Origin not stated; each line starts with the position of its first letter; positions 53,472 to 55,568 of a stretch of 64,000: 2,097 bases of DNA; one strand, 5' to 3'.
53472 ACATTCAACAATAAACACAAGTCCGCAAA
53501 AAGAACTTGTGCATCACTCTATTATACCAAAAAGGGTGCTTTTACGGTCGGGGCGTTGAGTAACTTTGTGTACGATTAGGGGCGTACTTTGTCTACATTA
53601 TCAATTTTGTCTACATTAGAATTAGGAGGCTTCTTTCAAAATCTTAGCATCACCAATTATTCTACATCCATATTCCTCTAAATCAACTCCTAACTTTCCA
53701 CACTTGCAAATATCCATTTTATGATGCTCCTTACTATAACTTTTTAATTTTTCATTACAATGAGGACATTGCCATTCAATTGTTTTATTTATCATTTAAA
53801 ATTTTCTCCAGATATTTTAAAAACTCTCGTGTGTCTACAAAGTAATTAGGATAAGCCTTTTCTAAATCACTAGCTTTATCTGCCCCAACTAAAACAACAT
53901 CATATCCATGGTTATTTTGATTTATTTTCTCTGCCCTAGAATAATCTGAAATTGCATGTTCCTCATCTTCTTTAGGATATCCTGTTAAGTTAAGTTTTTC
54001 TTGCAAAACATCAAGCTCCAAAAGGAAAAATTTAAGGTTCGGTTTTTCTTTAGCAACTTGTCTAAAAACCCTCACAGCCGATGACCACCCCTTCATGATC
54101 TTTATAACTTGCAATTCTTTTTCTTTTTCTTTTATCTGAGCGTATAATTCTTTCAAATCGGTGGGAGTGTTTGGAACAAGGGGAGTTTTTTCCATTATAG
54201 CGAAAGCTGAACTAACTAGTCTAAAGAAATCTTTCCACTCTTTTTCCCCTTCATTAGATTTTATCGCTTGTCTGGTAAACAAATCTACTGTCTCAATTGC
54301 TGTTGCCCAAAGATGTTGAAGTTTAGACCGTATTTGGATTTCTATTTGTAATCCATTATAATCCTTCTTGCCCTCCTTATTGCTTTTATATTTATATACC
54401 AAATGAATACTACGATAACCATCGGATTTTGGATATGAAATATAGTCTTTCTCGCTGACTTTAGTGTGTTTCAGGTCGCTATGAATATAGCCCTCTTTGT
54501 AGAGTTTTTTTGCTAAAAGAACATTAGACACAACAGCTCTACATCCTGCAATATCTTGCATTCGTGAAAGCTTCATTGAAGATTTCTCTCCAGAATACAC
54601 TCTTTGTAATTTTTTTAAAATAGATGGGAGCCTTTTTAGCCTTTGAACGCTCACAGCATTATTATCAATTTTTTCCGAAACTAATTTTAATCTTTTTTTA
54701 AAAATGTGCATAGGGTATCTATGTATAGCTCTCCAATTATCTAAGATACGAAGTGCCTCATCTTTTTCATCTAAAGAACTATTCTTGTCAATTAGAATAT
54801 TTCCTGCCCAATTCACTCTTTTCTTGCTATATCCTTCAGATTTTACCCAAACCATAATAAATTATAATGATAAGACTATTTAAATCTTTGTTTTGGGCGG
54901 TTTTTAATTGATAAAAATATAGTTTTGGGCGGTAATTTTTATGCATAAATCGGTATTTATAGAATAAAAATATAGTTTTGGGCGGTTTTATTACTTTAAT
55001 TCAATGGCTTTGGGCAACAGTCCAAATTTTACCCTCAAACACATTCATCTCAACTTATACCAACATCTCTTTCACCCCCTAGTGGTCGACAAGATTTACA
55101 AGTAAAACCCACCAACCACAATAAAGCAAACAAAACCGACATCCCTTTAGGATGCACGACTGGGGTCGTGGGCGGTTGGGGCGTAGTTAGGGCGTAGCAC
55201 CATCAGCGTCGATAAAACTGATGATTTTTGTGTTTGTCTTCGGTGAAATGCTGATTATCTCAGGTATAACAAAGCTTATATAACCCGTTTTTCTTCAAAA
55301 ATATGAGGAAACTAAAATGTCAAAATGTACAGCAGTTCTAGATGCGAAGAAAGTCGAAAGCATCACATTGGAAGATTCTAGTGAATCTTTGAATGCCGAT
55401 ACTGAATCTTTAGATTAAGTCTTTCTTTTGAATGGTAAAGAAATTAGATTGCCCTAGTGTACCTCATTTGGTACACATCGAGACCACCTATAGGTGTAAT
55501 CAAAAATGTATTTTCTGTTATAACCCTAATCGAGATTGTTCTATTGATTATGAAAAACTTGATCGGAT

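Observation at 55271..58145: RiPP-like cassette: unannotated 33-codon ORF + SPASM radical SAM with RRE-like tail + radical SAM::CxxCxxCC fusion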

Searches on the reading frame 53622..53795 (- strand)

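Call 4: search_protein_families(library=pfam, proteins=[window:53622-53795:-], max_evalue=0.01)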
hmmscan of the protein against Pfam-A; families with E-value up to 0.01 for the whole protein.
window:53622-53795:- (57 aa): 1 family
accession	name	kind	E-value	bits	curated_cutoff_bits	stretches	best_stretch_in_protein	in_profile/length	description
PF24749.2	DUF7695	-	0.00013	22.1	25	1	9-57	8-55/58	Domain of unknown function (DUF7695)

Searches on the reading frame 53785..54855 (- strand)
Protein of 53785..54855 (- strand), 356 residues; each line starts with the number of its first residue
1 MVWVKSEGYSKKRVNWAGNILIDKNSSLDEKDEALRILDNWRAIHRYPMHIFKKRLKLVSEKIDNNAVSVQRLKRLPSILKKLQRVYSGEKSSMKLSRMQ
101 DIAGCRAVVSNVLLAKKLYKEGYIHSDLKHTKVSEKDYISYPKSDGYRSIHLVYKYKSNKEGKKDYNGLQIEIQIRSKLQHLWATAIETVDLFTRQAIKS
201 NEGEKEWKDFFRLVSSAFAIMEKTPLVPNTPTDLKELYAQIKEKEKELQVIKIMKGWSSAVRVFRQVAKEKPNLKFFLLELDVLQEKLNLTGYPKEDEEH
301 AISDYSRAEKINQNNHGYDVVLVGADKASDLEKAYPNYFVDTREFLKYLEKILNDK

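Call 4: search_protein_families(library=pfam, proteins=[window:53785-54855:-], max_evalue=0.01)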
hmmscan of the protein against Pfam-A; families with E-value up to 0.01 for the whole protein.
window:53785-54855:- (356 aa): 1 family
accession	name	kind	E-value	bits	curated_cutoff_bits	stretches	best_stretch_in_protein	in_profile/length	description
PF04607.23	RelA_SpoT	-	1.9e-18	67.2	27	1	71-185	1-99/113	Region found in RelA / SpoT proteins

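Call 63: search_protein_families(library=ncbifam, proteins=[window:53785-54855:-], max_evalue=0.00001)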
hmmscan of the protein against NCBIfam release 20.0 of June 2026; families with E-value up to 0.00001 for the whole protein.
window:53785-54855:- (356 aa): 2 families
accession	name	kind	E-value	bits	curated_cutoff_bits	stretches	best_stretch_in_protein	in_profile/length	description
NF053588.1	GTPPhKinYjbM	equivalog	2e-13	50.6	320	1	70-188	41-153/201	GTP diphosphokinase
TIGR00691.1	spoT_relA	subfamily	4e-07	28.8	499.2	1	57-178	198-300/687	RelA/SpoT family protein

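Call 88: search_protein_families(library=padloc, proteins=[window:53785-54852:-], max_evalue=0.001)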
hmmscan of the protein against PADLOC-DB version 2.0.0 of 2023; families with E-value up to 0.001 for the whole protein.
window:53785-54852:- (355 aa): 1 family
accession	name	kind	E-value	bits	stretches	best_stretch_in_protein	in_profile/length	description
PDLC04999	PDC-S33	-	5.7e-117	389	1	6-352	6-342/349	-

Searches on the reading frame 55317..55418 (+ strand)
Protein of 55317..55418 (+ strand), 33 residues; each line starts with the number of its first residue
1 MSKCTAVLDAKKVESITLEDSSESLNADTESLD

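Call 4: search_protein_families(library=pfam, proteins=[window:55317-55418:+], max_evalue=0.01)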
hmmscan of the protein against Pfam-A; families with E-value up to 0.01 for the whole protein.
window:55317-55418:+ (33 aa): 0 families

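Call 5: search_protein_families(library=ncbifam, proteins=[window:55317-55418:+], max_evalue=0.01)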
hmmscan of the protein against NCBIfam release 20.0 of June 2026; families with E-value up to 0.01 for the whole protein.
window:55317-55418:+ (33 aa): 0 families
